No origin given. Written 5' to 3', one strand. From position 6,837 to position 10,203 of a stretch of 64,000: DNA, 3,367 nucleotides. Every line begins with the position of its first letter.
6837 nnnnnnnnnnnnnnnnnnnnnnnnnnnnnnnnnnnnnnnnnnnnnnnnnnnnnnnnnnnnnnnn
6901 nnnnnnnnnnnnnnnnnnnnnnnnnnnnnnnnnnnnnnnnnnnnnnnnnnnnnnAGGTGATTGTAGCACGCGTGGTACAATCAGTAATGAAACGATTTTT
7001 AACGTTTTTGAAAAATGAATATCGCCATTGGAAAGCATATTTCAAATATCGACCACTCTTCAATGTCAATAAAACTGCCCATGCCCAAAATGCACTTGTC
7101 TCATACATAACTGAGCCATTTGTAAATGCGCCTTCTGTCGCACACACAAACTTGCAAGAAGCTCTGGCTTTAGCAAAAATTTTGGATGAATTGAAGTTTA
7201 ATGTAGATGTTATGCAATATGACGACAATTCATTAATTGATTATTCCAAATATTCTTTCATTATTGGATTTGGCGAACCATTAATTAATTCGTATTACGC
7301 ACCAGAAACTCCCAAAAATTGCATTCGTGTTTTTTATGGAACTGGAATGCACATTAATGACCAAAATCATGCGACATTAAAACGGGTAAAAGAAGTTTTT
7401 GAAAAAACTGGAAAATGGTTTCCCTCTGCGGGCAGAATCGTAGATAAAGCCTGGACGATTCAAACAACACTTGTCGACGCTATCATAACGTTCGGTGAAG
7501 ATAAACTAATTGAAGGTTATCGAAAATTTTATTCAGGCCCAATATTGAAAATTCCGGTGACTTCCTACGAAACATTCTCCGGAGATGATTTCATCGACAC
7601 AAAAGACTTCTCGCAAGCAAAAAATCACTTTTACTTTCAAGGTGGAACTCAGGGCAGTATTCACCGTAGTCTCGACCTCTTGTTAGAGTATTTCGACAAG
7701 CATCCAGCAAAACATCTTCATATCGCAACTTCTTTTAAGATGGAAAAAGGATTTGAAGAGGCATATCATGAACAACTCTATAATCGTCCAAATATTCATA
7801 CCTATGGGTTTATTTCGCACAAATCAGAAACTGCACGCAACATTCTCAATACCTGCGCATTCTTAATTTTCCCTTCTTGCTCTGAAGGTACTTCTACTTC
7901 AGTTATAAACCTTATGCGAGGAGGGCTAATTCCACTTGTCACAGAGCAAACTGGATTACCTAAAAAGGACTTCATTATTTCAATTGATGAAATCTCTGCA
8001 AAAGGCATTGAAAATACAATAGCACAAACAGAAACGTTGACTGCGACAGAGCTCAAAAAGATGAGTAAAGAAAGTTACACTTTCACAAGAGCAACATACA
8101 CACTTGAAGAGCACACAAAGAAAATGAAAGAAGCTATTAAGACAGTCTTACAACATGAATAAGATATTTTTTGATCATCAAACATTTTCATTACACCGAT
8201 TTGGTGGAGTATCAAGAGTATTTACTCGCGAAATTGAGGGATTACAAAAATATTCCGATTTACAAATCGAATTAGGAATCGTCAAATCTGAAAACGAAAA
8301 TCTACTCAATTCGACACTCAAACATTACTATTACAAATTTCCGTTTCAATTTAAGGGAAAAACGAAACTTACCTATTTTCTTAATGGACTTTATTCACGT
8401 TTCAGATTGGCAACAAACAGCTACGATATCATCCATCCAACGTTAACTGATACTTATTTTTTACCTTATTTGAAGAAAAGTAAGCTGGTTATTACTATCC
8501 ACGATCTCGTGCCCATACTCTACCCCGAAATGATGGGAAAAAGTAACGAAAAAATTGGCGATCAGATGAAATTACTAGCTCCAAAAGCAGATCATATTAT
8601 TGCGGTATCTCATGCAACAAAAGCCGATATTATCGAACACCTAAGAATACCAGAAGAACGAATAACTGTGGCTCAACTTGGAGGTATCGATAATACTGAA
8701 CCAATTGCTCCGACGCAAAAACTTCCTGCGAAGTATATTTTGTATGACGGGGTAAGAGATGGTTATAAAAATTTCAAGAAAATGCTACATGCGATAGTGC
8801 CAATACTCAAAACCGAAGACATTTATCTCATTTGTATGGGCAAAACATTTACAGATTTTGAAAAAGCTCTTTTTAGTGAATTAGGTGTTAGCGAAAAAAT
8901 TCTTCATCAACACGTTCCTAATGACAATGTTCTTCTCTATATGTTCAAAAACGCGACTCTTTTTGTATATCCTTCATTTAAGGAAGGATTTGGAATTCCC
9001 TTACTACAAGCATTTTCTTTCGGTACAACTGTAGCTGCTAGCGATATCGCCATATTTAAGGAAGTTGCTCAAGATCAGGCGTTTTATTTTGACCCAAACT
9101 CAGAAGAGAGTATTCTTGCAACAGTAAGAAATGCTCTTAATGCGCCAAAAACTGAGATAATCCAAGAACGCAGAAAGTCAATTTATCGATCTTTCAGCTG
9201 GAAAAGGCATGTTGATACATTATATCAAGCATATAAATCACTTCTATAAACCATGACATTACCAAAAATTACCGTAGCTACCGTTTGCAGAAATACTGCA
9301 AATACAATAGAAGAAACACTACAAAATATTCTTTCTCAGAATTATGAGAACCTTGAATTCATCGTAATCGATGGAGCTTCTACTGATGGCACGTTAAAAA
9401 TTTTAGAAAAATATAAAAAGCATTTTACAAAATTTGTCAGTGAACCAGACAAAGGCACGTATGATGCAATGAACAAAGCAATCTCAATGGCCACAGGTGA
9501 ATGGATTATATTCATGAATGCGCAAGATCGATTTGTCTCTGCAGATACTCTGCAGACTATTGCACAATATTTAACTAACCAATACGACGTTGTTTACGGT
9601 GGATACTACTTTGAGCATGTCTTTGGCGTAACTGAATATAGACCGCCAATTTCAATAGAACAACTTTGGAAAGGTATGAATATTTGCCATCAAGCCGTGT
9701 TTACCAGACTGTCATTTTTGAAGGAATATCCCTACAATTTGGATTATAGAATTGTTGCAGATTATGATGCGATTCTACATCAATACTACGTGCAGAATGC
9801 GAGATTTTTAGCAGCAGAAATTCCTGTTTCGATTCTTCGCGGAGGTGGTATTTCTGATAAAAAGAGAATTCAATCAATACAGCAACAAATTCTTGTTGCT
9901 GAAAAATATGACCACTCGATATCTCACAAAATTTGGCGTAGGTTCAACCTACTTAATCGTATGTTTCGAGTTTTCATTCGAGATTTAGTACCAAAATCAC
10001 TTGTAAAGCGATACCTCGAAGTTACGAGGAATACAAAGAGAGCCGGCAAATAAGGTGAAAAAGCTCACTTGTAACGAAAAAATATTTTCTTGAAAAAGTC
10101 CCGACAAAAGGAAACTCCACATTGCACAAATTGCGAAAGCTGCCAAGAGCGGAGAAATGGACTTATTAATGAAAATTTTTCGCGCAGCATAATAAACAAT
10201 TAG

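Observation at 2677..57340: Recurrent -10 boxes 5-9 nt upstream of start codons: a leaderless-mRNA architecture for operon-first genes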

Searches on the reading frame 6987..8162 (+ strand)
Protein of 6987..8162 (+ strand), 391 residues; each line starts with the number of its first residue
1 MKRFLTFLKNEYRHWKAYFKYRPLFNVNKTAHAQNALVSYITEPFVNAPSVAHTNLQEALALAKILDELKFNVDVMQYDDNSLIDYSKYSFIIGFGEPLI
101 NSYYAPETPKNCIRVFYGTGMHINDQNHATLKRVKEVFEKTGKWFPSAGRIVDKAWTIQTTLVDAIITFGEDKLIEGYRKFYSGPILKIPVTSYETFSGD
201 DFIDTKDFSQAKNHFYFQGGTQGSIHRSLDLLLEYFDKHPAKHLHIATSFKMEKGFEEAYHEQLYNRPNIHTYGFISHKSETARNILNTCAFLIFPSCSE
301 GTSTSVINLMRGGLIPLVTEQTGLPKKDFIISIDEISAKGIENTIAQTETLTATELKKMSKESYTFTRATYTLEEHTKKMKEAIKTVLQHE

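Call 6: search_protein_families(library=ncbifam, proteins=[window:6987-8162:+])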
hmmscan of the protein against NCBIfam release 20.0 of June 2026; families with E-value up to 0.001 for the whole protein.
window:6987-8162:+ (391 aa): 2 families
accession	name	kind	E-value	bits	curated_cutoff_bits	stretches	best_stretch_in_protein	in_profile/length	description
NF010699.0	PRK14099.1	equivalog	1.3e-05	23.9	762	1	224-372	305-446/485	glycogen synthase GlgA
NF001898.0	PRK00654.1-1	equivalog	0.00014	20.7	603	1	255-365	335-442/477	glycogen synthase GlgA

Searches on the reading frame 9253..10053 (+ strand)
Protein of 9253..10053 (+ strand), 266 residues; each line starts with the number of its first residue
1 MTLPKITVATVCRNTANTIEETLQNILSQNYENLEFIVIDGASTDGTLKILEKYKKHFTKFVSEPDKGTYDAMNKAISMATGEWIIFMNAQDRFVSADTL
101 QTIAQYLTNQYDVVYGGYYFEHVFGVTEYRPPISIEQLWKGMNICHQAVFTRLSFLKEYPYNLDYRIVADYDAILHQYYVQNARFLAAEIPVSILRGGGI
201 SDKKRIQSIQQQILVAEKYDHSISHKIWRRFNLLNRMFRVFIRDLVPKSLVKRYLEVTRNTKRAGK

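Call 21: find_encoding_contigs(protein=window:9253-10053:+, flank=10000, max_places=2)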
Protein window:9253-10053:+ (266 aa): 3 contigs read that carry it; 2 places shown.
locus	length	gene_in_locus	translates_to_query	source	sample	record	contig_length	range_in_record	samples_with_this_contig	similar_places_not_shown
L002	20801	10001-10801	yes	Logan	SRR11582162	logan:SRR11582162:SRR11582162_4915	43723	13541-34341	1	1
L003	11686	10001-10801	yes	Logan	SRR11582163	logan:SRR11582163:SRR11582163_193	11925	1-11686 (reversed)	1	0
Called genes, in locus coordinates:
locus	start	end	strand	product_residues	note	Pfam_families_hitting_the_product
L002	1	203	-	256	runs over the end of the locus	-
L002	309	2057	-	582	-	-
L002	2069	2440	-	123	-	PF01084:Ribosomal_S18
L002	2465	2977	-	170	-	PF00436:SSB, PF22657:SSB_1 (faint)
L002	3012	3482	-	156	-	PF01250:Ribosomal_S6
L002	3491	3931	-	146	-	PF04138:GtrA_DPMS_TM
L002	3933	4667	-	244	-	PF00535:Glycos_transf_2, PF10111:Glyco_tranf_2_2 (weak), PF13641:Glyco_tranf_2_3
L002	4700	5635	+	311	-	-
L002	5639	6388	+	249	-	PF00535:Glycos_transf_2, PF10111:Glyco_tranf_2_2 (weak), PF13641:Glyco_tranf_2_3 (weak)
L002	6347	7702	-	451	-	PF01943:Polysacc_synt, PF13440:Polysacc_synt_3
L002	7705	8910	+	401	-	-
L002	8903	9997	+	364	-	PF13439:Glyco_transf_4, PF00534:Glycos_transf_1, PF13692:Glyco_trans_1_4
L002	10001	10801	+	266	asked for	PF00535:Glycos_transf_2, PF10111:Glyco_tranf_2_2, PF13641:Glyco_tranf_2_3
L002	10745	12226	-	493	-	-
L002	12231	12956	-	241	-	-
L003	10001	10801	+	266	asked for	PF00535:Glycos_transf_2, PF10111:Glyco_tranf_2_2, PF13641:Glyco_tranf_2_3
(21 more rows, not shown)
